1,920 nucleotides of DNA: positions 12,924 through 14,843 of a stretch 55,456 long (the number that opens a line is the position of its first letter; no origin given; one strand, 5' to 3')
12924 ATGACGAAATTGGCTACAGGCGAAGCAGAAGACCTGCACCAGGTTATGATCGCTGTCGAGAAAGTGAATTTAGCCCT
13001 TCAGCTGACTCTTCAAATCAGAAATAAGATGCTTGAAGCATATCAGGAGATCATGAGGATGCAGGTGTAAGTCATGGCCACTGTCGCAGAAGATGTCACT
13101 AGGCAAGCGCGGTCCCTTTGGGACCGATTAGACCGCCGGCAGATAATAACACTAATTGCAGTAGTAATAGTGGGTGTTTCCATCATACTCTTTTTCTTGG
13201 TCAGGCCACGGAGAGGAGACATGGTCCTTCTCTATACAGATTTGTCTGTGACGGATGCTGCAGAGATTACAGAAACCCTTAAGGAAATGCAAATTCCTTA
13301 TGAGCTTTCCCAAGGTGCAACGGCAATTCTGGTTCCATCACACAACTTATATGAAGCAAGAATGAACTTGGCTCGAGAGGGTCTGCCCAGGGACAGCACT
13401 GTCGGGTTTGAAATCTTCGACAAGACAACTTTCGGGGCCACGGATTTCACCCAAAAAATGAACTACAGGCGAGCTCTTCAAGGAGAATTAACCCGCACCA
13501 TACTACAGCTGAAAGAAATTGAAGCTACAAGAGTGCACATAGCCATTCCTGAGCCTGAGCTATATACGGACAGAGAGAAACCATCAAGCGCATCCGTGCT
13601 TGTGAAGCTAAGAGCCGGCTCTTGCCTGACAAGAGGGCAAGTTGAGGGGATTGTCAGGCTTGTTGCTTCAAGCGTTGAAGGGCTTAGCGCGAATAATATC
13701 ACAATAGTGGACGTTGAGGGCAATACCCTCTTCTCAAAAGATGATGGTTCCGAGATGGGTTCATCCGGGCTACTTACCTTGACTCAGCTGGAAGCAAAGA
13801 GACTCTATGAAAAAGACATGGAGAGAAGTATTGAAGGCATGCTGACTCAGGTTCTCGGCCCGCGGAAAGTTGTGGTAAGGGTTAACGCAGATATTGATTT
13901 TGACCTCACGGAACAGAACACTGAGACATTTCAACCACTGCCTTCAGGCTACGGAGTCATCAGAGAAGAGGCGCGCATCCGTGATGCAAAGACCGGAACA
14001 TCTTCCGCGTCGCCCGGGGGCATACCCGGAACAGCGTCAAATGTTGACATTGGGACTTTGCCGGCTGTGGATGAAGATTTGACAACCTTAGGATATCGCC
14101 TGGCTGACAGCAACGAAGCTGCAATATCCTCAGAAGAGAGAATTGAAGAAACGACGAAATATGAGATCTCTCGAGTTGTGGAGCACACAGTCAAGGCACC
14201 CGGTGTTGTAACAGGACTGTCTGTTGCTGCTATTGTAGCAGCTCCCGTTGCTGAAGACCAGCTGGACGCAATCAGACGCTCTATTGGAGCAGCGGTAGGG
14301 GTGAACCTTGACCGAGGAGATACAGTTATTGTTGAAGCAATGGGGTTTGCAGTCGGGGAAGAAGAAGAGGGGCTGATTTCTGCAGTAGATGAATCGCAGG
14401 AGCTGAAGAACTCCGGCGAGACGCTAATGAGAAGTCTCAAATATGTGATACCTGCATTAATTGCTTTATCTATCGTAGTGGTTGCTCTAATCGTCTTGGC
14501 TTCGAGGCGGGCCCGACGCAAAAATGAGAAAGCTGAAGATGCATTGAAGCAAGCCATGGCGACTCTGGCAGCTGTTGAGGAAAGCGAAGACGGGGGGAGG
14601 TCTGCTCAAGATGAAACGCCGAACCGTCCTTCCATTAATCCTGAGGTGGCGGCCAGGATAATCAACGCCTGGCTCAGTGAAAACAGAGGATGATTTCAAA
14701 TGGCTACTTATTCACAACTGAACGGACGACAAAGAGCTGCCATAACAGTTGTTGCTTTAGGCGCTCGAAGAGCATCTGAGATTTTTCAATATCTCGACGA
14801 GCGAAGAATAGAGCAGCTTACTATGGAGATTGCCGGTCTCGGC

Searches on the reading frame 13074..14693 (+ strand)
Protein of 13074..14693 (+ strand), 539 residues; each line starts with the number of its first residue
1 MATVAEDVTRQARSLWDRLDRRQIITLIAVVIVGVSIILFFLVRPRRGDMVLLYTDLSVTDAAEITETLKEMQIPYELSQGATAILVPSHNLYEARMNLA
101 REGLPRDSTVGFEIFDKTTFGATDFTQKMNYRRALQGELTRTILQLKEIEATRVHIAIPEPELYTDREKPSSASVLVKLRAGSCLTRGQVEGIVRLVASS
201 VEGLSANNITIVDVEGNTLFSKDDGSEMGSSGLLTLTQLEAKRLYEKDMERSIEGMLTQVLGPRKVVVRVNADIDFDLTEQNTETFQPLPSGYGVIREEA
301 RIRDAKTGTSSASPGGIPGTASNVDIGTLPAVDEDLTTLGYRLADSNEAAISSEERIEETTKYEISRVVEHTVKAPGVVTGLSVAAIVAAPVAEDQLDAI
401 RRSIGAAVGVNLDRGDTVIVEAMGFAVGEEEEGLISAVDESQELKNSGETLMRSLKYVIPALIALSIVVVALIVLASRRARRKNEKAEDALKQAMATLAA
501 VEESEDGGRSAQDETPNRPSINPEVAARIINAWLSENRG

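Call 47: find_encoding_contigs(protein=window:13074-14693:+, flank=10000, max_places=1)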
Protein window:13074-14693:+ (539 aa): 14 contigs read that carry it; 1 place shown.
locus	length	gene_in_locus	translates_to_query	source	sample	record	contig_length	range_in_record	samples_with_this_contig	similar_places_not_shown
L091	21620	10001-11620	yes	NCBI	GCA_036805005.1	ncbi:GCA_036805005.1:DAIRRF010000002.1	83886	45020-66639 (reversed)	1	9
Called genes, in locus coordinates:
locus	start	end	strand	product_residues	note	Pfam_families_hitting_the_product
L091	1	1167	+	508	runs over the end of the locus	PF00370:FGGY_N, PF02782:FGGY_C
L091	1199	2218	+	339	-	PF08240:ADH_N, PF16912:Glu_dehyd_C, PF00107:ADH_zinc_N, PF13602:ADH_zinc_N_2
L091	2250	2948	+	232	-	PF00121:TIM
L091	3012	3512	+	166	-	PF01894:YjbQ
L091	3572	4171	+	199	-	PF13580:SIS_2 (faint), PF01380:SIS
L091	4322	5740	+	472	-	PF00483:NTP_transferase, PF01128:IspD, PF12804:NTP_transf_3, PF24894:Hexapep_GlmU (faint), PF00132:Hexapep, PF25084:LbH_EIF2B, PF25087:GMPPB_C, PF00132:Hexapep, +1 more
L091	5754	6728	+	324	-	PF13793:Pribosyltran_N, PF00156:Pribosyltran, PF14572:Pribosyl_synth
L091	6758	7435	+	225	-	PF01386:Ribosomal_L25p, PF14693:Ribosomal_TL5_C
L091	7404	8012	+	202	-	PF01195:Pept_tRNA_hydro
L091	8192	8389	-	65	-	PF00269:SASP (weak)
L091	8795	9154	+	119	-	PF00460:Flg_bb_rod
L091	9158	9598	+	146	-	PF00460:Flg_bb_rod (weak), PF06429:Flg_bbr_C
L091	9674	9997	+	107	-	PF02049:FliE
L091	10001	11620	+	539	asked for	PF01514:YscJ_FliF, PF08345:YscJ_FliF_C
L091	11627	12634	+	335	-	PF03448:MgtE_N (faint), PF14842:FliG_N, PF14841:FliG_M, PF14842:FliG_N (weak), PF01706:FliG_C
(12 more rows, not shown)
